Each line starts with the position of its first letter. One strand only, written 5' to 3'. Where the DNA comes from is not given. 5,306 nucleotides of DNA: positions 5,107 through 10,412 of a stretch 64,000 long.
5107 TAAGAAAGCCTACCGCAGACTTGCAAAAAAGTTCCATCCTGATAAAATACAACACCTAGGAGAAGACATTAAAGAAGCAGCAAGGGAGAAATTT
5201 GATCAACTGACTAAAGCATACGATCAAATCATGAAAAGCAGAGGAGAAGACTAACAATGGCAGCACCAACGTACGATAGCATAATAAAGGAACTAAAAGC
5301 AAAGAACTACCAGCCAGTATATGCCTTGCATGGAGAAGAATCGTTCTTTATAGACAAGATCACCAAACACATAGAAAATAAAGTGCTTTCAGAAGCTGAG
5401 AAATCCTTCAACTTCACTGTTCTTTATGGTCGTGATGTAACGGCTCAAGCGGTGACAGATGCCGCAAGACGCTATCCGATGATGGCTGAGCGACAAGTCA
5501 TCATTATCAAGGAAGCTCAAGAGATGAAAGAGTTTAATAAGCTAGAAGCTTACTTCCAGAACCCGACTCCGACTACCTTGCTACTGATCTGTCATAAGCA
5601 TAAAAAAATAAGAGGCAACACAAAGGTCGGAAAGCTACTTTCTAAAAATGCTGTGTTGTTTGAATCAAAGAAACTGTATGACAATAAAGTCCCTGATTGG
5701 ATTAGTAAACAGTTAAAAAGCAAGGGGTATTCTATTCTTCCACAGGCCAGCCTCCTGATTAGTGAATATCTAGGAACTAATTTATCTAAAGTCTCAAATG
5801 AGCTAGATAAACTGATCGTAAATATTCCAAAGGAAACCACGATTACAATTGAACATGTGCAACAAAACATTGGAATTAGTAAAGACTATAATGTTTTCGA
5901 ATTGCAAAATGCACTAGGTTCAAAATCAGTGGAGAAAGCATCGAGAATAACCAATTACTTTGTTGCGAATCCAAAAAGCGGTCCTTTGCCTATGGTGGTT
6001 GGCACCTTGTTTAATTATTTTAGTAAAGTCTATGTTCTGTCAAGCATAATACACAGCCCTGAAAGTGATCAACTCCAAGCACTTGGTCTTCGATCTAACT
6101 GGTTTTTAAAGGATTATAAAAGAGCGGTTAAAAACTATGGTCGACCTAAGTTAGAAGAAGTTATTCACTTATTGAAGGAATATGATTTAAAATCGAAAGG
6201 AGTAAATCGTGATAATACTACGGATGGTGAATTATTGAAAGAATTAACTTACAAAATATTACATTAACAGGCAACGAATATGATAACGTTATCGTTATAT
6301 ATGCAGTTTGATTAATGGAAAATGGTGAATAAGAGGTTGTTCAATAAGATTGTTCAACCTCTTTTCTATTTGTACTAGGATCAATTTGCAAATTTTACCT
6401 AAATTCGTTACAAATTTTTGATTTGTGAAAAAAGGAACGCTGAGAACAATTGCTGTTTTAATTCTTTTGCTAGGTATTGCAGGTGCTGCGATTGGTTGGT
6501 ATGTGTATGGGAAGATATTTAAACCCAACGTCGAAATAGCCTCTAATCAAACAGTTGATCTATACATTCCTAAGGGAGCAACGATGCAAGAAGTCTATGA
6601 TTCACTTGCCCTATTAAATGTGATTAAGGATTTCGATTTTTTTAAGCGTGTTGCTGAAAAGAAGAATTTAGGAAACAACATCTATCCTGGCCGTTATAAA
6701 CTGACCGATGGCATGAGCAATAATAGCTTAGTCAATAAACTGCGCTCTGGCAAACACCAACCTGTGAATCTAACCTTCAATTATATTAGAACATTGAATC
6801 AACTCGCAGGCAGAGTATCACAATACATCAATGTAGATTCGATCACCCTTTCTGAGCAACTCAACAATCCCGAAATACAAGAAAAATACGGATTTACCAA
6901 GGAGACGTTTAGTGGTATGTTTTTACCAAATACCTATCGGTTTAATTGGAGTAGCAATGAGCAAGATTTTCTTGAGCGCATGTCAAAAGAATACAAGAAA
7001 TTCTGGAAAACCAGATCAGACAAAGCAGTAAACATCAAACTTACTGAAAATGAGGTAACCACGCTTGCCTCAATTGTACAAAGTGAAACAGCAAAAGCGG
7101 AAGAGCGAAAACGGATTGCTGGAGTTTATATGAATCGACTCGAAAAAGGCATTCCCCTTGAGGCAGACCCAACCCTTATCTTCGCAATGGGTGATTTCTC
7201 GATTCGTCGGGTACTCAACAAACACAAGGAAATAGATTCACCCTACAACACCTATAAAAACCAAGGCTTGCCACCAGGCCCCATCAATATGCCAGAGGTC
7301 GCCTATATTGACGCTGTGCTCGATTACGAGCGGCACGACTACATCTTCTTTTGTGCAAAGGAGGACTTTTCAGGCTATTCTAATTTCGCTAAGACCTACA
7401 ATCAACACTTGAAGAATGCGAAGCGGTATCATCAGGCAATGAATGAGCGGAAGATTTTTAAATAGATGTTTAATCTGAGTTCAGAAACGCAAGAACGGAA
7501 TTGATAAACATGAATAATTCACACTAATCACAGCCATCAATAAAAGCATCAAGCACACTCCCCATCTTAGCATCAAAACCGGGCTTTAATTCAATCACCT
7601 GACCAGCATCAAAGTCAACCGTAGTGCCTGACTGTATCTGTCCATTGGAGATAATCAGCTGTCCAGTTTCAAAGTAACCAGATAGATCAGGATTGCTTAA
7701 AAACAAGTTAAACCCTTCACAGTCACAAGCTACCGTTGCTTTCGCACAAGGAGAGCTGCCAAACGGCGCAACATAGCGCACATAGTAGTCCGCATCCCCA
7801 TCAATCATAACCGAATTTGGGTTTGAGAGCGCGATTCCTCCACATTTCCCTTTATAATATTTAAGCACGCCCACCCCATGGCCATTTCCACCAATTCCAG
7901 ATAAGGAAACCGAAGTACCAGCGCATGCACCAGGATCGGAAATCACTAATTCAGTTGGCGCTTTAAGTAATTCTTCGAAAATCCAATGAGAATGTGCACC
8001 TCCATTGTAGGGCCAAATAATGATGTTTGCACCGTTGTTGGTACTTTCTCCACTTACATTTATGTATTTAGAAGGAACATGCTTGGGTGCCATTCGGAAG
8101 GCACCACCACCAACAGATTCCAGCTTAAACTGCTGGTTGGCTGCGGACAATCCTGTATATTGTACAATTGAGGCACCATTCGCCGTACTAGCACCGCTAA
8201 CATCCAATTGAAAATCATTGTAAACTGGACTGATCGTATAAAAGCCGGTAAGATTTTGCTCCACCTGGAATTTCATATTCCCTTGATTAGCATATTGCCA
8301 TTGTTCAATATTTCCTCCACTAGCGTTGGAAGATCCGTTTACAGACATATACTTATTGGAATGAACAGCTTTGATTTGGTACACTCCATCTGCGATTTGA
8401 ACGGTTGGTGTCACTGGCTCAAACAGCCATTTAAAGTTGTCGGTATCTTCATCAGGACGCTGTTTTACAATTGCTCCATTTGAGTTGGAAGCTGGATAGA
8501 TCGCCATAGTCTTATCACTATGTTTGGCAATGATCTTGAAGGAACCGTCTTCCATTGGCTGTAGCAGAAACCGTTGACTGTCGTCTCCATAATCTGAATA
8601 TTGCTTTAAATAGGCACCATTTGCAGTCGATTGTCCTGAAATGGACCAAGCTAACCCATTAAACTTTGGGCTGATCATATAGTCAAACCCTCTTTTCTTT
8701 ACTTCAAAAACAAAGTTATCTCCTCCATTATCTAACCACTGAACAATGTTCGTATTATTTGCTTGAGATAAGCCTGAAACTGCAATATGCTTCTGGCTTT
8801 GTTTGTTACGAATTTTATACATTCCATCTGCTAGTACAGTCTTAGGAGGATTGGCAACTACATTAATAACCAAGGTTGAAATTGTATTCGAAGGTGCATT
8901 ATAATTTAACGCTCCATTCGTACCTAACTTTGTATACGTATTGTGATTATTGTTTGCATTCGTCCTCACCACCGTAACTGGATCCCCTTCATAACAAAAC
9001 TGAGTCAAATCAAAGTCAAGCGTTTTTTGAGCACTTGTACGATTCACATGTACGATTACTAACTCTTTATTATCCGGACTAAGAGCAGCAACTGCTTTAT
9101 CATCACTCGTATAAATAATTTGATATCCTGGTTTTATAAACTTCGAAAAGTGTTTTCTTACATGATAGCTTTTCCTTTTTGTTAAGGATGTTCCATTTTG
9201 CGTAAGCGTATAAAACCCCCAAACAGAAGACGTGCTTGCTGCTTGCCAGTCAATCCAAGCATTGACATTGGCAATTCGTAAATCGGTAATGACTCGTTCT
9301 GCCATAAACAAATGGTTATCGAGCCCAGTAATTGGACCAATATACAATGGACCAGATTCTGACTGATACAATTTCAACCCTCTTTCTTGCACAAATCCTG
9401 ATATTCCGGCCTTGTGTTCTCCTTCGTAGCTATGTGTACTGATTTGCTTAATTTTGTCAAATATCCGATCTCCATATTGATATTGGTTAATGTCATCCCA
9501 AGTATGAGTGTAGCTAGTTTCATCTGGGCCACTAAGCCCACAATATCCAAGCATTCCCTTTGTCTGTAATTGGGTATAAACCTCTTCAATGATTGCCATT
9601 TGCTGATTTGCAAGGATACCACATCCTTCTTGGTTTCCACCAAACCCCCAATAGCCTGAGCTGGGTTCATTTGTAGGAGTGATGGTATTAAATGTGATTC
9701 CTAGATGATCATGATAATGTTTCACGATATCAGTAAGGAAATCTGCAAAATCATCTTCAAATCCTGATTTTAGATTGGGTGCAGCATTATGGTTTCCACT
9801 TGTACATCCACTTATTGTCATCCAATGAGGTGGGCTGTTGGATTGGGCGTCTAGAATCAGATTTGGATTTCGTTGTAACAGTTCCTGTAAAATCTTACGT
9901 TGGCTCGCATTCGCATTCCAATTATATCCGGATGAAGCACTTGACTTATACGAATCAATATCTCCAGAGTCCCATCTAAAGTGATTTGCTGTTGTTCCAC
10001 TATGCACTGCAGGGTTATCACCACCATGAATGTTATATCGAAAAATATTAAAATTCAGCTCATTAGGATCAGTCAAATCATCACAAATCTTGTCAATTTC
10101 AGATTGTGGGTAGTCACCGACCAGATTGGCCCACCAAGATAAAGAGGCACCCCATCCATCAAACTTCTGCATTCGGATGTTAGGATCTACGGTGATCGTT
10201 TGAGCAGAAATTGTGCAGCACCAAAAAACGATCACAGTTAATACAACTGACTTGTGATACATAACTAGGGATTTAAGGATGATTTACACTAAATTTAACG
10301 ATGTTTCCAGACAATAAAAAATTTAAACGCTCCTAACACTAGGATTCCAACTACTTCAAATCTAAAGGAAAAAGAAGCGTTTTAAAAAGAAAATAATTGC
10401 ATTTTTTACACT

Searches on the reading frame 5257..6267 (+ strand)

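Call 71: search_protein_families(library=pfam, proteins=[window:5257-6267:+], max_evalue=0.0001)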
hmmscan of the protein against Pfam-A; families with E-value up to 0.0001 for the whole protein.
window:5257-6267:+ (336 aa): 1 family
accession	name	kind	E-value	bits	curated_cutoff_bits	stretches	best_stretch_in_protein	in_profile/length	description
PF06144.19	DNA_pol3_delta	-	9e-17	61.7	21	1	22-136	1-122/124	DNA polymerase III, delta subunit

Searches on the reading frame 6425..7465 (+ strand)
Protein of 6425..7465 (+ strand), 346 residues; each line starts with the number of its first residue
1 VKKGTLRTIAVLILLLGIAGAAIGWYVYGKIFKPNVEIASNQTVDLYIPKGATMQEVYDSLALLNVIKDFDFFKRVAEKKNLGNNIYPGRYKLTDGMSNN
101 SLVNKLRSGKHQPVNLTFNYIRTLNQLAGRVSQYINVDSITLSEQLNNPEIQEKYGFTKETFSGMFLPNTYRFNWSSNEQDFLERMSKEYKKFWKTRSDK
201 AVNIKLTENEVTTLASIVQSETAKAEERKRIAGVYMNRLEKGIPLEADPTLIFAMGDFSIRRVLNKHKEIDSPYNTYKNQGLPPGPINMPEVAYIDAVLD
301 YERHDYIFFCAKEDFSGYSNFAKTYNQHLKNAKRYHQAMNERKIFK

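Call 71: search_protein_families(library=pfam, proteins=[window:6425-7465:+], max_evalue=0.0001)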
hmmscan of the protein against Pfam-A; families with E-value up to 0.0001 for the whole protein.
window:6425-7465:+ (346 aa): 1 family
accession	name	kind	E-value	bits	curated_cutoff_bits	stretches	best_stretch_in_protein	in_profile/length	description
PF02618.21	YceG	-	1.7e-82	277.4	32.4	1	46-334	1-275/275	YceG-like family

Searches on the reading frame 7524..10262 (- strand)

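Call 38: search_protein_families(library=pfam, proteins=[window:7524-10262:-], max_evalue=0.001)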
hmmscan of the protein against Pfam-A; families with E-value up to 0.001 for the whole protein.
window:7524-10262:- (912 aa): 3 families
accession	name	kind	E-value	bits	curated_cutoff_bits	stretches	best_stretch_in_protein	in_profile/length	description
PF14200.12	RicinB_lectin_2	-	4.1e-61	204.1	25.6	6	609-702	2-89/89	Ricin-type beta-trefoil lectin domain-like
PF14587.12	Glyco_hydr_30_2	-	2.8e-24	86.6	27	1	21-239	2-220/364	O-Glycosyl hydrolase family 30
PF00652.28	Ricin_B_lectin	-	3.1e-14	53.7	29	2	628-760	3-126/126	Ricin-type beta-trefoil lectin domain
